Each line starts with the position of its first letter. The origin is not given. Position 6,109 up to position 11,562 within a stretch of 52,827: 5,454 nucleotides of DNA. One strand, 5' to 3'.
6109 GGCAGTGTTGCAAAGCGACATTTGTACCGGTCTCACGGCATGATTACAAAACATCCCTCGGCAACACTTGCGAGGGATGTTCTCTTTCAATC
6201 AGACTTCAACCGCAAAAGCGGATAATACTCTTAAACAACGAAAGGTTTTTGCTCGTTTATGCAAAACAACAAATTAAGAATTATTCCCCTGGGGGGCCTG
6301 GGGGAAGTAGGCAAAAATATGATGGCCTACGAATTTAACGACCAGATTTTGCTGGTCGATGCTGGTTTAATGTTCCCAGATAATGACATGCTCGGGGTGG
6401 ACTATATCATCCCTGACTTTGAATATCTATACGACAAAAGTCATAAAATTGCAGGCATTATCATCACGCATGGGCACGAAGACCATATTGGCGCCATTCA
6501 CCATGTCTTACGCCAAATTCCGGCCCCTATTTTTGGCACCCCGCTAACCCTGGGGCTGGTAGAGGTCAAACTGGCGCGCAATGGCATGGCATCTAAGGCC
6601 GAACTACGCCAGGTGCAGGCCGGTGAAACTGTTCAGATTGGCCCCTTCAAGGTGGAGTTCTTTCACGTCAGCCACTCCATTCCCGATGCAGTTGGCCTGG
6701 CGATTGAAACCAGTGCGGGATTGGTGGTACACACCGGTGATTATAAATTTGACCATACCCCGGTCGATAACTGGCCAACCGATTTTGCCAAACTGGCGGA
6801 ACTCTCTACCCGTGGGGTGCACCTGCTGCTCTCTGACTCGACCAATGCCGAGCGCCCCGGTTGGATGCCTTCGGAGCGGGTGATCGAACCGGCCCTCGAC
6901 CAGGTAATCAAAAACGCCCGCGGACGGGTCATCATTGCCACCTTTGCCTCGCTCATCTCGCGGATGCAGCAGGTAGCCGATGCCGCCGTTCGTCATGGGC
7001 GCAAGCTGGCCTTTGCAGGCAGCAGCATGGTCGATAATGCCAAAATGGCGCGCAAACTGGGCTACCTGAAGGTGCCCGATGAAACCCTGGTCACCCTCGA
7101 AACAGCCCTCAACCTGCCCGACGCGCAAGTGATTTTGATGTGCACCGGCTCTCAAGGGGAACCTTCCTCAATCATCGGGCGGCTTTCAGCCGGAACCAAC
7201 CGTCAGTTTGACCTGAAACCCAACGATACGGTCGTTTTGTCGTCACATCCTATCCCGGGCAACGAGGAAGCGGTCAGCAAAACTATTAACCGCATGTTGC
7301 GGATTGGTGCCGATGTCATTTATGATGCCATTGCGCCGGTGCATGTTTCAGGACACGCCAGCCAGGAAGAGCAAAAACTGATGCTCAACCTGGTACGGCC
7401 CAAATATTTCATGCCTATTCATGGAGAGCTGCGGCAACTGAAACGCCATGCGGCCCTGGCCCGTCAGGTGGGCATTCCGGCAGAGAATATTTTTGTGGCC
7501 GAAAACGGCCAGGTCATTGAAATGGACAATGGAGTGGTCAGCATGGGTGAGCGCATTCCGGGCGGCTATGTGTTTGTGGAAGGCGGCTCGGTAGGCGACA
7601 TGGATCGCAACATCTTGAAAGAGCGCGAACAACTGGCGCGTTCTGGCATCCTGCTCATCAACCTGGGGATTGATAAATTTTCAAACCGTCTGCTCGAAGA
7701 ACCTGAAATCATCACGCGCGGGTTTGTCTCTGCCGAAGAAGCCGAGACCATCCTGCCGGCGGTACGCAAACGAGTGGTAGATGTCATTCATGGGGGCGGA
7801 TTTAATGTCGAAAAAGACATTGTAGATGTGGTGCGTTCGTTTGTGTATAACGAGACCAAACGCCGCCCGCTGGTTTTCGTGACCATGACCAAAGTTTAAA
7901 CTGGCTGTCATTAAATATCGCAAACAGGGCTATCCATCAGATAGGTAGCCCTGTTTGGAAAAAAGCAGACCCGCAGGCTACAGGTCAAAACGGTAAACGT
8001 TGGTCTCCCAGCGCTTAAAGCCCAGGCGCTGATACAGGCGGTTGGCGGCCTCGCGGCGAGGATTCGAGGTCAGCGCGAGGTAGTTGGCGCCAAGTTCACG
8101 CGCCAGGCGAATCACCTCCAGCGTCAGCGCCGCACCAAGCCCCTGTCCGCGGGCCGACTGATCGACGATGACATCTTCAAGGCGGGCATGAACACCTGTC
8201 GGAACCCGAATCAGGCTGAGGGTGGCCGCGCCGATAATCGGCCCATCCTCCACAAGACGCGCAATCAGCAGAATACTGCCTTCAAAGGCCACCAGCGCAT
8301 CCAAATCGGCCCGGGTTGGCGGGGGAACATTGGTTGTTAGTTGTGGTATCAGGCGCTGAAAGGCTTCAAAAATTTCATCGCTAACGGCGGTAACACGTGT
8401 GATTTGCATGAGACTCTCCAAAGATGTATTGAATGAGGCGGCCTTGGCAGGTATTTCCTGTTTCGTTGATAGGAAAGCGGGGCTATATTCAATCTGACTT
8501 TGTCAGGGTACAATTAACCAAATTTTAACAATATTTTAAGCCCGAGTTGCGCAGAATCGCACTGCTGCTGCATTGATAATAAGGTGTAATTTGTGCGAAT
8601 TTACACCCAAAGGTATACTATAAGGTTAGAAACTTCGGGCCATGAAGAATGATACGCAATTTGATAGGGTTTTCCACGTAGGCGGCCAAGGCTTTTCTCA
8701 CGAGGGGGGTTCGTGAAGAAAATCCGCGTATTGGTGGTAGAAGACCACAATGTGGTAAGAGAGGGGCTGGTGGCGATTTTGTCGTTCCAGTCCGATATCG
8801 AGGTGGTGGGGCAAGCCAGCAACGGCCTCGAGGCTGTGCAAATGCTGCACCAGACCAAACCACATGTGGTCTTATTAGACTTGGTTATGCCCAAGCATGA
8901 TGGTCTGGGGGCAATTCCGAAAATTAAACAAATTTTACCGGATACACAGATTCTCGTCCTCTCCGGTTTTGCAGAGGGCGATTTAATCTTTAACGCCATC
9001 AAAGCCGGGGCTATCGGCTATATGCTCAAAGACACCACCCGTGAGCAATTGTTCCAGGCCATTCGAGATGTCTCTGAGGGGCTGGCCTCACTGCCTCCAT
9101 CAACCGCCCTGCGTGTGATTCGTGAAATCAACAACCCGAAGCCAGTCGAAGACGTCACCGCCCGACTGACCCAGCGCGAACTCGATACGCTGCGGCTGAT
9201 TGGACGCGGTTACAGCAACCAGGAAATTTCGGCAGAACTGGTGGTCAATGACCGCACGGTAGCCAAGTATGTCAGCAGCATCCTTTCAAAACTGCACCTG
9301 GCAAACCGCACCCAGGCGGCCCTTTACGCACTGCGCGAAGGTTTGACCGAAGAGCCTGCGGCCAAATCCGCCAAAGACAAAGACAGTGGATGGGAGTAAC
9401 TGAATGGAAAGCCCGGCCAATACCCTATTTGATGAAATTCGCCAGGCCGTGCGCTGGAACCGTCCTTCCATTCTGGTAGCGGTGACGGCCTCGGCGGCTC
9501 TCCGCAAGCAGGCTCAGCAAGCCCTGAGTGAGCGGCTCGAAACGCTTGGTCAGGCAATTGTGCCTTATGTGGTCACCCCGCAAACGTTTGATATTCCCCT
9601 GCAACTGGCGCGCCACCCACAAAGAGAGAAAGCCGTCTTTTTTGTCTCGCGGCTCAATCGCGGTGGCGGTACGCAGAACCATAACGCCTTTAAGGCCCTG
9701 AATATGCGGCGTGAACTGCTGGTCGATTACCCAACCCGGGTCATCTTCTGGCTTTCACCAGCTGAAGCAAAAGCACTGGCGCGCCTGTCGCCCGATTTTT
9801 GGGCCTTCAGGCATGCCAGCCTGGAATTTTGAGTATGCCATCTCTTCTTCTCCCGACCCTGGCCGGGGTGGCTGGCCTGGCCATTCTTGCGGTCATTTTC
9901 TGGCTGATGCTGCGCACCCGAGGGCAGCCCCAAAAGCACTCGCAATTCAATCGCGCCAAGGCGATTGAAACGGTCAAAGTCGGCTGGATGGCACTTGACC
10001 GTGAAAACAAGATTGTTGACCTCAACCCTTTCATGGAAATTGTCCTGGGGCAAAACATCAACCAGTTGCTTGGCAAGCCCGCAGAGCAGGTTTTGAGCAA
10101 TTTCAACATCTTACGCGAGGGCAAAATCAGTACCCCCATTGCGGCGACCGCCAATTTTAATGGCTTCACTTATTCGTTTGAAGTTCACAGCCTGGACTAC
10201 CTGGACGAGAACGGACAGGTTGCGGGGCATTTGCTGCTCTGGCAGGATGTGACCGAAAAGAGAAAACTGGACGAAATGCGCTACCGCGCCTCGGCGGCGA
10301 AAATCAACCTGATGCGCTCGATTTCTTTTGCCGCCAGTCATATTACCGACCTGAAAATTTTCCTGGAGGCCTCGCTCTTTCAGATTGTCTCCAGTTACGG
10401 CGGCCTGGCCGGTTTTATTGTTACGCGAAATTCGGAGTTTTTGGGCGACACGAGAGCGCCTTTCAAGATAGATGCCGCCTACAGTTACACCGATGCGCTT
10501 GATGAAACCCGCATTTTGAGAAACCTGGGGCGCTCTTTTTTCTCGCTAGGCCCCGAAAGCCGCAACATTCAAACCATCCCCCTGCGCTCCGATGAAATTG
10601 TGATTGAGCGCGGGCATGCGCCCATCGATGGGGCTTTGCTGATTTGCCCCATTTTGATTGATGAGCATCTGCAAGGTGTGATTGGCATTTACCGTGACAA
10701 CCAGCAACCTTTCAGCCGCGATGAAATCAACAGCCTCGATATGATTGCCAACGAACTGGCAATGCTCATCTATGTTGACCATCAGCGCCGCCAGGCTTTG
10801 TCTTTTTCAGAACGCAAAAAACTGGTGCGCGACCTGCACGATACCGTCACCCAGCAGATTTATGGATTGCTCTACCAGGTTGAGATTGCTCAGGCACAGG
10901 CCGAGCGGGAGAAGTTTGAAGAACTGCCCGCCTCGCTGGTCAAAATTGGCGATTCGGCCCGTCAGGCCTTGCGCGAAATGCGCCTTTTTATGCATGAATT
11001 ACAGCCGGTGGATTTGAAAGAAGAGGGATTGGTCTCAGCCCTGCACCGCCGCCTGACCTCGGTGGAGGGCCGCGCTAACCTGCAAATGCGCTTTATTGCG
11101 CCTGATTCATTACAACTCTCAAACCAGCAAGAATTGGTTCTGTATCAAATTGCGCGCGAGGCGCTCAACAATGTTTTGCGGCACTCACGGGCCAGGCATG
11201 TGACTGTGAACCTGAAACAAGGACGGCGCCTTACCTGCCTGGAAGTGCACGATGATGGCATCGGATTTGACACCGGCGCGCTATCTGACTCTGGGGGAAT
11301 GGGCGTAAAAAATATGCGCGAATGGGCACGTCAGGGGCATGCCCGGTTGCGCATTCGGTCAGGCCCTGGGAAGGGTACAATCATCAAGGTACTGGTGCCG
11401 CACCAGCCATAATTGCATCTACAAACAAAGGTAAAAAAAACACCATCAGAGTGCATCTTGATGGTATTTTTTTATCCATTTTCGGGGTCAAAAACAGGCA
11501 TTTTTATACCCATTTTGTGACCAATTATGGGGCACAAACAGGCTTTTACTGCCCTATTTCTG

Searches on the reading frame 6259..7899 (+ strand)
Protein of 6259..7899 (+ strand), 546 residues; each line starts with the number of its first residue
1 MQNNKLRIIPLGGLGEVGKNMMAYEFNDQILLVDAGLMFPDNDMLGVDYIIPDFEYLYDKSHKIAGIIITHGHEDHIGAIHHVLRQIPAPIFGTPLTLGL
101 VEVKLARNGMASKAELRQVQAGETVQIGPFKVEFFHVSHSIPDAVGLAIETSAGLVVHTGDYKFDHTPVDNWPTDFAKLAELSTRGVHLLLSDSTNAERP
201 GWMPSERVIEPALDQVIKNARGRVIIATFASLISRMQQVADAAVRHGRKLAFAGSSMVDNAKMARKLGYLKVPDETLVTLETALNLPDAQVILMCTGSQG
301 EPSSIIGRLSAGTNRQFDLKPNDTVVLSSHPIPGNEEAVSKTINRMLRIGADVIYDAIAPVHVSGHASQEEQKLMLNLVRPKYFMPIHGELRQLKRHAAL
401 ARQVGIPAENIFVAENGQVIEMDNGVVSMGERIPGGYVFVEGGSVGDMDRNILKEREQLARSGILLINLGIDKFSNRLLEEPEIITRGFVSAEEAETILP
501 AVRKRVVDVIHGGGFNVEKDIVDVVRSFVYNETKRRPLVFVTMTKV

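Call 17: search_protein_families(library=pfam, proteins=[window:6259-7899:+], max_evalue=0.001)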
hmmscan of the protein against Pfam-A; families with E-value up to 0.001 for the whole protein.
window:6259-7899:+ (546 aa): 5 families
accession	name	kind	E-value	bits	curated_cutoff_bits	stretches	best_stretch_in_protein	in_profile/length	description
PF22505.1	RNase_J_b_CASP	-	1.2e-45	154.8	27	1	222-346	2-126/126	Ribonuclease J, beta-CASP domain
PF17770.6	RNase_J_C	-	9.3e-17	62.3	23.8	1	452-546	1-102/102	Ribonuclease J C-terminal domain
PF07521.17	RMMBL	-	2.9e-11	43.6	21.6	1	358-408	8-60/63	Zn-dependent metallo-hydrolase RNA specificity domain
PF12706.13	Lactamase_B_2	-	2.6e-10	40.7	27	1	58-163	25-144/200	Beta-lactamase superfamily domain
PF00753.33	Lactamase_B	-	2.7e-09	37.7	22.7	1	16-170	3-158/196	Metallo-beta-lactamase superfamily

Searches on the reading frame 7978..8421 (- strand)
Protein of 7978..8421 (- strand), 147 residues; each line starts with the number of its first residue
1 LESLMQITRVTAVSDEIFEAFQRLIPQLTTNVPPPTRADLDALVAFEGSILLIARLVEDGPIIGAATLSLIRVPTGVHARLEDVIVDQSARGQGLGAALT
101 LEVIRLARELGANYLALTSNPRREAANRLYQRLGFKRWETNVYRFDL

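Call 17: search_protein_families(library=pfam, proteins=[window:7978-8421:-], max_evalue=0.001)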
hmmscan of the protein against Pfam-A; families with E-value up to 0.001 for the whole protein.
window:7978-8421:- (147 aa): 5 families
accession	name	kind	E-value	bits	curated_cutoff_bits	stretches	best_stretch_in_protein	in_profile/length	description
PF00583.31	Acetyltransf_1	-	4e-15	56.6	20.7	1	46-135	27-116/116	Acetyltransferase (GNAT) family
PF13508.13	Acetyltransf_7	-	4.7e-11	43.4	27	1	58-136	10-83/84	Acetyltransferase (GNAT) domain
PF13673.13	Acetyltransf_10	-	3.1e-08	34.1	23.6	1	57-141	37-113/128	Acetyltransferase (GNAT) domain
PF08445.16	FR47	-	4.7e-07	30.1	22.1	1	80-141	23-83/86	FR47-like protein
PF13302.13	Acetyltransf_3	-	9.8e-05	23.5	25.4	1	34-136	31-138/138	Acetyltransferase (GNAT) domain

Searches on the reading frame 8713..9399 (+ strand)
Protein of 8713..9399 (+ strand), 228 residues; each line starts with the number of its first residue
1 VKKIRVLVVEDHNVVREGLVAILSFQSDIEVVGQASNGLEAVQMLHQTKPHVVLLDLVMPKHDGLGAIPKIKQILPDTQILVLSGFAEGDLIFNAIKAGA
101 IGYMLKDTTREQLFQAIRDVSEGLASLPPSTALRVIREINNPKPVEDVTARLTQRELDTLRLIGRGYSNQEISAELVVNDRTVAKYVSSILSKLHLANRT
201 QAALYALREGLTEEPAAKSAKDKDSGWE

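Call 4: search_protein_families(library=pfam, proteins=[window:8713-9399:+], max_evalue=0.01)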
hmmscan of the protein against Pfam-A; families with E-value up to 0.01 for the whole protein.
window:8713-9399:+ (228 aa): 2 families
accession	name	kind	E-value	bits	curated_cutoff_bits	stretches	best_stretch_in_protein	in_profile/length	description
PF00072.30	Response_reg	-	1.1e-25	90.4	30.2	1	6-118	1-111/111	Response regulator receiver domain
PF00196.25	GerE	-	3.1e-14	52.8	23.5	1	151-206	2-57/57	Bacterial regulatory proteins, luxR family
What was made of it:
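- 8713..9399 (+): LuxR-type response regulator (REC + GerE HTH). Pfam Response_reg 1e-25 and GerE 3e-14 (call 4).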

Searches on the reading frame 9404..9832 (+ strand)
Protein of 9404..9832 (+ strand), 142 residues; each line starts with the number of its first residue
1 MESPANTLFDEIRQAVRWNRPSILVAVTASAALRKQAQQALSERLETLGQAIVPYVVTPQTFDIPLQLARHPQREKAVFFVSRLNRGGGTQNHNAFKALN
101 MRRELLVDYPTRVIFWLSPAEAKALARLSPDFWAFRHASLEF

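Call 4: search_protein_families(library=pfam, proteins=[window:9404-9832:+], max_evalue=0.01)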
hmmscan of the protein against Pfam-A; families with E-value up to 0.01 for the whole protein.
window:9404-9832:+ (142 aa): 0 families

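Call 6: search_protein_families(library=ncbifam, proteins=[window:9404-9832:+], max_evalue=0.1)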
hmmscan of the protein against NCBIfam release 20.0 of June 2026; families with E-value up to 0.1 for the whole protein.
window:9404-9832:+ (142 aa): 0 families

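Call 7: search_protein_families(library=phrogs, proteins=[window:9404-9832:+], max_evalue=0.1)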
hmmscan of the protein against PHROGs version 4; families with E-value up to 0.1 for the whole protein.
window:9404-9832:+ (142 aa): 0 families
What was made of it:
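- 9404..9832 (+): Stand-alone ND-domain protein (142 aa), a paralogue of the N-terminal domain of the TPR protein. No Pfam, NCBIfam or PHROG hit (calls 4, 6, 7).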

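Call 44: find_homologous_proteins(query=window:9404-9832:+)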
Query window:9404-9832:+ (142 aa): 11 proteins with E <= 0.001 among 78 candidates.
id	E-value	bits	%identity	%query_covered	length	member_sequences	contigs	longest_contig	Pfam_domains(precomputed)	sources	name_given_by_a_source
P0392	2.5e-87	307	100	100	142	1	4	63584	-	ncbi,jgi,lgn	jgi:hypothetical protein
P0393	1.1e-55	205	63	99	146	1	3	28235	-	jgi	jgi:hypothetical protein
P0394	3.3e-55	203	69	95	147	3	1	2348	-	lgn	-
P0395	1.0e-54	202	64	99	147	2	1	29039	-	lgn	-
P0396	1.4e-54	201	64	99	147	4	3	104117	-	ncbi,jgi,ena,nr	ncbi:MAG: hypothetical protein KG029_11140 [Bacteroidetes bacterium]|jgi:hypothetical protein|nr:hyp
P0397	6.5e-54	199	64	99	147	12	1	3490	-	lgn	-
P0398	7.7e-54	199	67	96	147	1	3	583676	-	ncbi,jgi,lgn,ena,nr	ncbi:MAG: hypothetical protein CVU44_06140 [Chloroflexi bacterium HGW-Chloroflexi-6]|nr:MAG: hypothe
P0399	1.2e-52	195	66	95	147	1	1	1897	-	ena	-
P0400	1.4e-52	195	64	94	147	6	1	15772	-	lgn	-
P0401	3.4e-51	191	64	94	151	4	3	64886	-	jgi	jgi:hypothetical protein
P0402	4.4e-51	190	64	94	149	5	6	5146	-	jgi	jgi:hypothetical protein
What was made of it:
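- Tried and rejected: The later homologue search gave only 11 close hits (call 44), and the last structure job went to G4 instead.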

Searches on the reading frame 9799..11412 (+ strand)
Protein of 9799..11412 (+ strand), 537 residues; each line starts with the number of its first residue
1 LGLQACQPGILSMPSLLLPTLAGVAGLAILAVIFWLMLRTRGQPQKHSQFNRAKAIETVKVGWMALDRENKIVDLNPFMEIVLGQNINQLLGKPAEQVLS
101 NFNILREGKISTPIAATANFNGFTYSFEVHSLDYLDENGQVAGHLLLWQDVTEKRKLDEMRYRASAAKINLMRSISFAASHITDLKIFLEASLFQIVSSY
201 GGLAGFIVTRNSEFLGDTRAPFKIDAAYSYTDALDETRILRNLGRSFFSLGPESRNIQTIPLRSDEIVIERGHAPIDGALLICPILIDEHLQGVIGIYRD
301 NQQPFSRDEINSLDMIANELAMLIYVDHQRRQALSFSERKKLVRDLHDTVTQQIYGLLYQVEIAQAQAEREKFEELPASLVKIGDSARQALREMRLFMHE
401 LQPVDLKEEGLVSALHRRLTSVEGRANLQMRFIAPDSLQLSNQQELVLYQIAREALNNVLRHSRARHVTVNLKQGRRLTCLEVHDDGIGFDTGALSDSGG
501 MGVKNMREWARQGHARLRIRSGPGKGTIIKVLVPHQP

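Call 4: search_protein_families(library=pfam, proteins=[window:9799-11412:+], max_evalue=0.01)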
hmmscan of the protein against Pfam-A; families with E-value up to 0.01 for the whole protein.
window:9799-11412:+ (537 aa): 8 families
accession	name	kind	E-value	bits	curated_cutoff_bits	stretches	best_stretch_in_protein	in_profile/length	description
PF07730.19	HisKA_3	-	1.7e-12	48.1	24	1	338-406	1-68/68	Histidine kinase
PF02518.31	HATPase_c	-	1.1e-10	42.3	26.4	1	445-536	3-110/111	Histidine kinase-, DNA gyrase B-, and HSP90-like ATPase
PF01590.32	GAF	-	7.9e-05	23.6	22.4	1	276-322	88-131/133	GAF domain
PF13185.12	GAF_2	-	0.00023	21.8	28.6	1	269-324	81-135/136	GAF domain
PF08448.16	PAS_4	-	0.00029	21.5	23.1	0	59-155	4-109/110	PAS fold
PF00989.32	PAS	-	0.0003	21.2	22.6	1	54-129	5-81/113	PAS fold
PF13581.12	HATPase_c_2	-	0.0013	19.2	27.4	1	451-498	35-87/127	Histidine kinase-like ATPase domain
PF13492.12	GAF_3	-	0.0033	18.3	27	1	266-321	65-124/129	GAF domain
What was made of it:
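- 9799..11412 (+): Cytoplasmic histidine kinase (PAS-GAF-HisKA_3-HATPase_c). Pfam (call 4).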
